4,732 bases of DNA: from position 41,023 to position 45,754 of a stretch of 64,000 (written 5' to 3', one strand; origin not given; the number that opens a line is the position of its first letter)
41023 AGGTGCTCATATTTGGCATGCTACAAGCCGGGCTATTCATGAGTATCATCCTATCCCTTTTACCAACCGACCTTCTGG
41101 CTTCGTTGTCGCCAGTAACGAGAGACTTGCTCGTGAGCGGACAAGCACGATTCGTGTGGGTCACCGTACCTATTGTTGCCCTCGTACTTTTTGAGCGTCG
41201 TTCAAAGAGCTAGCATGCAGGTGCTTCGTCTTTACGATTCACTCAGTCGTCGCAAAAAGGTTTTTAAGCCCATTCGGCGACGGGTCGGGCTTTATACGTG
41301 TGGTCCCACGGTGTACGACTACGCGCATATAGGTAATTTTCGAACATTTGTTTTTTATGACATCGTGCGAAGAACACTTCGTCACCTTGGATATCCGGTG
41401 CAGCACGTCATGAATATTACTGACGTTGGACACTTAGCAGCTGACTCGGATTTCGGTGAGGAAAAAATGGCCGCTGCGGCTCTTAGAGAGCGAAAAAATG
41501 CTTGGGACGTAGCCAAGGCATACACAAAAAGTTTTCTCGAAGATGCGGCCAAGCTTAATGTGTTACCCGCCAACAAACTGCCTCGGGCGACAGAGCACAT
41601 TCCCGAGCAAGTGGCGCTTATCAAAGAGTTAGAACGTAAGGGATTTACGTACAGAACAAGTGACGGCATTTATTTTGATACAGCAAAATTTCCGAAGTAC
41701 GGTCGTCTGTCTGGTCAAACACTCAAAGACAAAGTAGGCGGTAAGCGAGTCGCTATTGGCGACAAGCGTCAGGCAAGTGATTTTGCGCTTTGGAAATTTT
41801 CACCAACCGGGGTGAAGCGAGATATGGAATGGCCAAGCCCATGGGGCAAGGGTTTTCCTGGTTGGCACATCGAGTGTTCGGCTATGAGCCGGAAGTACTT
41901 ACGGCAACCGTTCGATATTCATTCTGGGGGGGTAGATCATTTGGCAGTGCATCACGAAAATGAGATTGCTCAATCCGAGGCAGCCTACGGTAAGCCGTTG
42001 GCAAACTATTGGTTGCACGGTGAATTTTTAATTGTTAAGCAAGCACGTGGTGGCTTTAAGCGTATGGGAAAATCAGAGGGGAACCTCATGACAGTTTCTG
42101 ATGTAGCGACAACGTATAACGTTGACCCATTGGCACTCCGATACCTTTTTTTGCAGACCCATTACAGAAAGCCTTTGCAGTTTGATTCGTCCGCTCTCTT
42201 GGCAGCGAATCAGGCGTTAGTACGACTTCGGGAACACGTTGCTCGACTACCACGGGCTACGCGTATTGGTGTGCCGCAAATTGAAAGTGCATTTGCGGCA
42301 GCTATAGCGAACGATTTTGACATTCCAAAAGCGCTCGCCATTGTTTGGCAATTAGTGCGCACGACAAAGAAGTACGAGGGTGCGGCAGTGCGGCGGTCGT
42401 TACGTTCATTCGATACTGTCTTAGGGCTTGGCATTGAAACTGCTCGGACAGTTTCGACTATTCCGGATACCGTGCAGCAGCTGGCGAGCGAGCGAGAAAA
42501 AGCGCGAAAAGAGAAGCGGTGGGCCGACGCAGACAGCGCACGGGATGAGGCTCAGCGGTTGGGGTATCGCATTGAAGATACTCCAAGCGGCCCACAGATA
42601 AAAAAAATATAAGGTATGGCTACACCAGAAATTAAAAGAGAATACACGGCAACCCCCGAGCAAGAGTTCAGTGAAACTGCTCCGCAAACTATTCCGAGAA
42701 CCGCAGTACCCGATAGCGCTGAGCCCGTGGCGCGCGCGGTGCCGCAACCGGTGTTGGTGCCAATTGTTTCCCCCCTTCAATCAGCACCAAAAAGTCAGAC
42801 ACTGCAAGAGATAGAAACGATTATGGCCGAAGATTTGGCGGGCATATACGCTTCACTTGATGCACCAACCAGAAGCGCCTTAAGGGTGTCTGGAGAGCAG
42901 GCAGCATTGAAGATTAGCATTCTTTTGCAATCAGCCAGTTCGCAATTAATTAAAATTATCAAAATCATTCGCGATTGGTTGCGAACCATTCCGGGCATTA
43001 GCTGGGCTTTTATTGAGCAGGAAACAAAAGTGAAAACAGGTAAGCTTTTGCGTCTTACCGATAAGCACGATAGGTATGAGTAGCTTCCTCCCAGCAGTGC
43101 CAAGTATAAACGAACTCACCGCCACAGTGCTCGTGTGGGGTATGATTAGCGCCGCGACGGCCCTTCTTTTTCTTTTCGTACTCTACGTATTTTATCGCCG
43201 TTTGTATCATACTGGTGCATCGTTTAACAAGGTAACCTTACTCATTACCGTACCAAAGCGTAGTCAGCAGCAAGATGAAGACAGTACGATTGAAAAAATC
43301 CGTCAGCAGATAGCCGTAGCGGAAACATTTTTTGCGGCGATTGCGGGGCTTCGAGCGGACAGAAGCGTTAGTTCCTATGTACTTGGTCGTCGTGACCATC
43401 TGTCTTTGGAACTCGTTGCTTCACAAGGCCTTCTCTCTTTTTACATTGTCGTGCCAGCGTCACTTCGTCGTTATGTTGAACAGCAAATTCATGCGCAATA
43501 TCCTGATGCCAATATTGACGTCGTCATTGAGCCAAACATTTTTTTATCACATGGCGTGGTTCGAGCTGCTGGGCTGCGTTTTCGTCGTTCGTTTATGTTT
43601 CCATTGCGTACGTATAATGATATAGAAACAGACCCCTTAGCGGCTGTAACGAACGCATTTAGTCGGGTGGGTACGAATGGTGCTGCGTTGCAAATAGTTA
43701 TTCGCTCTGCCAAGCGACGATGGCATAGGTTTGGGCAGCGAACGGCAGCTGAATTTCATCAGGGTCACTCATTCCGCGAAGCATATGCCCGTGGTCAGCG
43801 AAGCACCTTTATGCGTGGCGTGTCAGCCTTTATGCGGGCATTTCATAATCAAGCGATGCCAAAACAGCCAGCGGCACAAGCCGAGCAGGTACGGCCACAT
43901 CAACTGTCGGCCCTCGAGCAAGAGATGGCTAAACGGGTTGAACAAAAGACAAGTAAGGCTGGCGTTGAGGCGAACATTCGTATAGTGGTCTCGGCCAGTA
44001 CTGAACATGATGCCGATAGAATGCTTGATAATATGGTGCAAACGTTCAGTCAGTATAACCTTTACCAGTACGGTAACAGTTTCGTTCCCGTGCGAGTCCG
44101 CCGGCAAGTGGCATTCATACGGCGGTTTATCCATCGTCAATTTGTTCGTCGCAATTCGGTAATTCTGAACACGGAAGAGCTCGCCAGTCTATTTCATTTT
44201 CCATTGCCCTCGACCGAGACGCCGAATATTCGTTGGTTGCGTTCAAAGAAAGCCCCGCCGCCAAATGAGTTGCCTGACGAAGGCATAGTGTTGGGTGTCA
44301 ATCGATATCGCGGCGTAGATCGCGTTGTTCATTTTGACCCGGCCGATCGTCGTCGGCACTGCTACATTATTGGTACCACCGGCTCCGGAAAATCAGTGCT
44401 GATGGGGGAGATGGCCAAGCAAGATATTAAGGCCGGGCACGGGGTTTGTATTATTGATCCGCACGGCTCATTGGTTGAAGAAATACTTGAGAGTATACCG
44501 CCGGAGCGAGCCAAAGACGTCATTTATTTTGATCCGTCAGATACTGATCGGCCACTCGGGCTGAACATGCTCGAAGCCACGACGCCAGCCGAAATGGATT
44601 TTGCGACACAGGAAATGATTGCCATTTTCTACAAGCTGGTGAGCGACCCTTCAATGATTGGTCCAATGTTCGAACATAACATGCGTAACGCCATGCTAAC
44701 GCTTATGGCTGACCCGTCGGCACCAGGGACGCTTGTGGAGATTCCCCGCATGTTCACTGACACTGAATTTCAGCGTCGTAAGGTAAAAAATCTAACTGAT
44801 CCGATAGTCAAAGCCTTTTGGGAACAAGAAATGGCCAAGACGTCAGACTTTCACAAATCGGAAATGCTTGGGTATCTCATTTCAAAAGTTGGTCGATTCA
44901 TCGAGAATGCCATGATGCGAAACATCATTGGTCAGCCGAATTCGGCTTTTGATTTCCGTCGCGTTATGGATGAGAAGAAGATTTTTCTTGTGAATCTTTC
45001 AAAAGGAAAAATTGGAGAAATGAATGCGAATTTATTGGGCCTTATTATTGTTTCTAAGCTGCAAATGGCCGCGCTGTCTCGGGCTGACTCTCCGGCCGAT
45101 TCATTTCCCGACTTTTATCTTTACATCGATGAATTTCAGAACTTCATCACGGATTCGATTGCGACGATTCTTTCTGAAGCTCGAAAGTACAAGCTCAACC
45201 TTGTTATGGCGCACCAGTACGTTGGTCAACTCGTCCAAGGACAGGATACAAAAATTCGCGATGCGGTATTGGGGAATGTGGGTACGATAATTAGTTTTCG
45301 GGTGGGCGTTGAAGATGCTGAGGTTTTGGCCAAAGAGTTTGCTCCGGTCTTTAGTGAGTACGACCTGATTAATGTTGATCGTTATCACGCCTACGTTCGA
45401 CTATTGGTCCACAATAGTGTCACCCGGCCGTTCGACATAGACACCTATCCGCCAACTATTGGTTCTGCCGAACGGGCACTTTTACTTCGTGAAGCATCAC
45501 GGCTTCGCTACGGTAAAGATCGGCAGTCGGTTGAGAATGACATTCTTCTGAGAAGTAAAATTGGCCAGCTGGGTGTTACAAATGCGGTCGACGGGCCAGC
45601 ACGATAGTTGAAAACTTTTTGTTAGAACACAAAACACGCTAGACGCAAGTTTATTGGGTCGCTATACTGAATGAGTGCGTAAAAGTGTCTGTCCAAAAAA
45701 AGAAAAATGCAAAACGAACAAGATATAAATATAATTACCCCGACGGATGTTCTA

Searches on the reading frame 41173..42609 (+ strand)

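Call 37: search_protein_families(library=pfam, proteins=[window:41173-42609:+], max_evalue=0.00001)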
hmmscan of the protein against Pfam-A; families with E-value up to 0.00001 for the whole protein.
window:41173-42609:+ (479 aa): 3 families
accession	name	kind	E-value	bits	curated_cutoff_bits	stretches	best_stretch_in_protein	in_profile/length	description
PF01406.26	tRNA-synt_1e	-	2.7e-94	316.4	27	1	36-345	8-299/301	tRNA synthetases class I (C) catalytic domain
PF01921.24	tRNA-synt_1f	-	4e-07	29.7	27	0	252-356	240-339/360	tRNA synthetases class I (K)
PF23493.1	CysS_C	-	6e-07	29.9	23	1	430-471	4-45/51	Cysteinyl-tRNA ligase anticodon binding domain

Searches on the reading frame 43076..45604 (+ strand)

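Call 39: search_protein_families(library=pfam, proteins=[window:43076-45604:+], max_evalue=0.00001)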
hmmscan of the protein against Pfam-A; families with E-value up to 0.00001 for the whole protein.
window:43076-45604:+ (843 aa): 4 families
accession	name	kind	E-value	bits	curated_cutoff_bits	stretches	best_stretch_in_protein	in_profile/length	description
PF10412.15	TrwB_AAD_bind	-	3.3e-10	39.9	20.5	1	422-756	11-320/387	Type IV secretion-system coupling protein DNA-binding domain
PF01935.23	DUF87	-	1.7e-07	32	23.2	1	426-465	23-63/220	Helicase HerA, central domain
PF02534.20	T4SS-DNA_transf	-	3.2e-07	30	20.1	0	596-753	225-380/468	Type IV secretory system Conjugative DNA transfer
PF12696.13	TraG-D_C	-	7.3e-06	26.4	22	0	680-763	2-83/126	TraM recognition site of TraD and TraG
